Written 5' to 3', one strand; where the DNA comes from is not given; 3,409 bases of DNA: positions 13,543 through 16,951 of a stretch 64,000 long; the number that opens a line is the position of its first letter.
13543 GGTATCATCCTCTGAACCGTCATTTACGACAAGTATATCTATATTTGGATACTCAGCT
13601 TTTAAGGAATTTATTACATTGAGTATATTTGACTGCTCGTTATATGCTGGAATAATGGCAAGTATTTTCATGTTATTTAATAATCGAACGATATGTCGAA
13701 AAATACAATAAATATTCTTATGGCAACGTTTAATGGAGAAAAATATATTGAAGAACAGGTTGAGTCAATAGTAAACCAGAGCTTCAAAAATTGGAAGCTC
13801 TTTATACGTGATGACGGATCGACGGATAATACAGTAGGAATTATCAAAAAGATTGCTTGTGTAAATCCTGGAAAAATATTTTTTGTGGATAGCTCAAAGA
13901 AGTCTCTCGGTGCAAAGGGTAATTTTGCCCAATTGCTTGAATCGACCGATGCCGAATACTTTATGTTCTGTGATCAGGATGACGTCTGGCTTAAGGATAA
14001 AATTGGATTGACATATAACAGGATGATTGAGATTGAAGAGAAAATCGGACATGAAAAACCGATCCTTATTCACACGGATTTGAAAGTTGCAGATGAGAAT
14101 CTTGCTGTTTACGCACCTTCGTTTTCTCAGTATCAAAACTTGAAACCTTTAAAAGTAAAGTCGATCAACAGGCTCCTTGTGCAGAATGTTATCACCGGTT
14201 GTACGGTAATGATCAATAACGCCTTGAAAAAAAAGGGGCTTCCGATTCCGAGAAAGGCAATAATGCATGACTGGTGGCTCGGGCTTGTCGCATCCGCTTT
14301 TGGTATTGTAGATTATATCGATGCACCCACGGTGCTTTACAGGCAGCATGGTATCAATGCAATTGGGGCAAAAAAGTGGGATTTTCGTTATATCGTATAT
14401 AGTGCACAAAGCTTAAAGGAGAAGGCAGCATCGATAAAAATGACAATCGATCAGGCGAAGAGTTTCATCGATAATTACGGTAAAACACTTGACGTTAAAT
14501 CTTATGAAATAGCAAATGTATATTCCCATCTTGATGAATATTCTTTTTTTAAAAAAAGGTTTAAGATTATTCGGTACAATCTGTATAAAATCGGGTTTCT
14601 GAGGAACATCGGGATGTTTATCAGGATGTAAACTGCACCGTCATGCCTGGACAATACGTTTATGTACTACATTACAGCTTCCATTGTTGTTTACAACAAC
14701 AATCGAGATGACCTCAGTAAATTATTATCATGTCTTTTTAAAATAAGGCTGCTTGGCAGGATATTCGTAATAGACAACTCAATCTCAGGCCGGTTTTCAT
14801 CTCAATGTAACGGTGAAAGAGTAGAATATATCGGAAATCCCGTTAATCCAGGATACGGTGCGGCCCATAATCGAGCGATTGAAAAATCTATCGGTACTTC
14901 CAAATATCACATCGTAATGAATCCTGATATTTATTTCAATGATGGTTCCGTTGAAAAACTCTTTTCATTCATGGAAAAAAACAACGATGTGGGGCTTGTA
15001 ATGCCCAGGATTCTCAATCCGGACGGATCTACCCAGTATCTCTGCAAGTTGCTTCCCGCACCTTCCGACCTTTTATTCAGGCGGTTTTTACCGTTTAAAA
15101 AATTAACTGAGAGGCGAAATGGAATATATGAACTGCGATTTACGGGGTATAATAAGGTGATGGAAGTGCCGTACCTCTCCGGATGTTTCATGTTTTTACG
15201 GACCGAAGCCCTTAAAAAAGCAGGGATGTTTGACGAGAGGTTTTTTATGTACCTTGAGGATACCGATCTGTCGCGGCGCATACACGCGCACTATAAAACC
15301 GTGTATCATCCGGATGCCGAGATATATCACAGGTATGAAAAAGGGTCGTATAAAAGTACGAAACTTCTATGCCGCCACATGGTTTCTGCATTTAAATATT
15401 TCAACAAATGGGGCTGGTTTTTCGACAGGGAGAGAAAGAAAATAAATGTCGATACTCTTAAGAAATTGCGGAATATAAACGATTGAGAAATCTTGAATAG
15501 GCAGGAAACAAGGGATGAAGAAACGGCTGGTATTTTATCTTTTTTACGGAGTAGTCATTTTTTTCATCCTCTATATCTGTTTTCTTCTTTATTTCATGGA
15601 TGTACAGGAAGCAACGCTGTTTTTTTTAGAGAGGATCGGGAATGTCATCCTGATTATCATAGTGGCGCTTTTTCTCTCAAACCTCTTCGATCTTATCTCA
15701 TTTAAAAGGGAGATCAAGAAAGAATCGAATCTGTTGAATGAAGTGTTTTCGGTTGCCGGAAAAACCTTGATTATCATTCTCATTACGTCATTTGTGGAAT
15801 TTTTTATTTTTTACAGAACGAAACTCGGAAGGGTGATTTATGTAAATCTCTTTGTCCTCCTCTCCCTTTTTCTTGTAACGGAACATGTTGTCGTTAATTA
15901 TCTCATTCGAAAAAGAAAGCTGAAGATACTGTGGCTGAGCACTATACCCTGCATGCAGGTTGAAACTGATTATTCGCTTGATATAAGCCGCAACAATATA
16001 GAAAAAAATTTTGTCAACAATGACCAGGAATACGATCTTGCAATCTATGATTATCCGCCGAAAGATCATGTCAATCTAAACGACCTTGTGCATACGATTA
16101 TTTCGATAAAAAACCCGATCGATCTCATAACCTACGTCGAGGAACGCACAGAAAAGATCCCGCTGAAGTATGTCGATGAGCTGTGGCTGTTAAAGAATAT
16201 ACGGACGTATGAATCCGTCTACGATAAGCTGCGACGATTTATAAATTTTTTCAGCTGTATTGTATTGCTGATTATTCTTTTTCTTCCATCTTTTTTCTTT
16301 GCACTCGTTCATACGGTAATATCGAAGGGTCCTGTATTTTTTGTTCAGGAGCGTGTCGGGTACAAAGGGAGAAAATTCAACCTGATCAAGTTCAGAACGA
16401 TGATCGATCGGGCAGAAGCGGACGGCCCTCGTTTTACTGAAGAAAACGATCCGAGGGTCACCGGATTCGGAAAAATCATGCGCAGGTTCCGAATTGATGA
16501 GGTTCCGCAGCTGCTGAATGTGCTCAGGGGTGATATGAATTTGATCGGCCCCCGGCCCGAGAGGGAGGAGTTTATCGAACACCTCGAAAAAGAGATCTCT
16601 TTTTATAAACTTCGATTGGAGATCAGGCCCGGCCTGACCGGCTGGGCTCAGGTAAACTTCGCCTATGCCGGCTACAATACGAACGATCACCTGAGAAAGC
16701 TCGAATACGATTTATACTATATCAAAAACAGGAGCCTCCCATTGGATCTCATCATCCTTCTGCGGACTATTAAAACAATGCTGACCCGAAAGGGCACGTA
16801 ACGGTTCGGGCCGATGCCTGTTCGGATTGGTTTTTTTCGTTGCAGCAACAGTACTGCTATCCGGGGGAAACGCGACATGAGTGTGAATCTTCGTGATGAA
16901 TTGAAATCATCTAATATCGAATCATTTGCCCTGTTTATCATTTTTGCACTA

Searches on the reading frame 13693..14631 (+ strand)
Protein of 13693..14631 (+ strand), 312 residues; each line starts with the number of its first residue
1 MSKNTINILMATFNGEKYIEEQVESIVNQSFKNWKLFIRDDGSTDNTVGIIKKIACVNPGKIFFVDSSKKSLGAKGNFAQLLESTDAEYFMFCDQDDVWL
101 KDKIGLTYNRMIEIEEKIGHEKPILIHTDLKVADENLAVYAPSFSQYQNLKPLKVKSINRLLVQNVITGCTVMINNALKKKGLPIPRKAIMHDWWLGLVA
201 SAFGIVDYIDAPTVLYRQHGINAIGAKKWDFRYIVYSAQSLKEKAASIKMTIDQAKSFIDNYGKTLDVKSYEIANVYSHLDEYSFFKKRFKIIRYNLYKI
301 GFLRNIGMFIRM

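Call 73: search_protein_families(library=pfam, proteins=[window:13693-14631:+], max_evalue=0.00001)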
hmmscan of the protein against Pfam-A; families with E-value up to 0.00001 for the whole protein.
window:13693-14631:+ (312 aa): 2 families
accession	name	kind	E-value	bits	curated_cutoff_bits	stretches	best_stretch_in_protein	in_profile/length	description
PF00535.33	Glycos_transf_2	-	5.7e-21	75.6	23.3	1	8-113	2-105/168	Glycosyl transferase family 2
PF10111.15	Glyco_tranf_2_2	-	3.1e-07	30.6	27.3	1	10-105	6-100/276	Glycosyltransferase like family 2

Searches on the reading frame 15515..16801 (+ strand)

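Call 73: search_protein_families(library=pfam, proteins=[window:15515-16801:+], max_evalue=0.00001)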
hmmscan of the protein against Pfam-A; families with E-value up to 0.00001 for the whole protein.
window:15515-16801:+ (428 aa): 1 family
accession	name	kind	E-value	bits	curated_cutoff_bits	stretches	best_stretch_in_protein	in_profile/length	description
PF02397.22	Bac_transf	-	7.5e-60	202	27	1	241-423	2-178/179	Bacterial sugar transferase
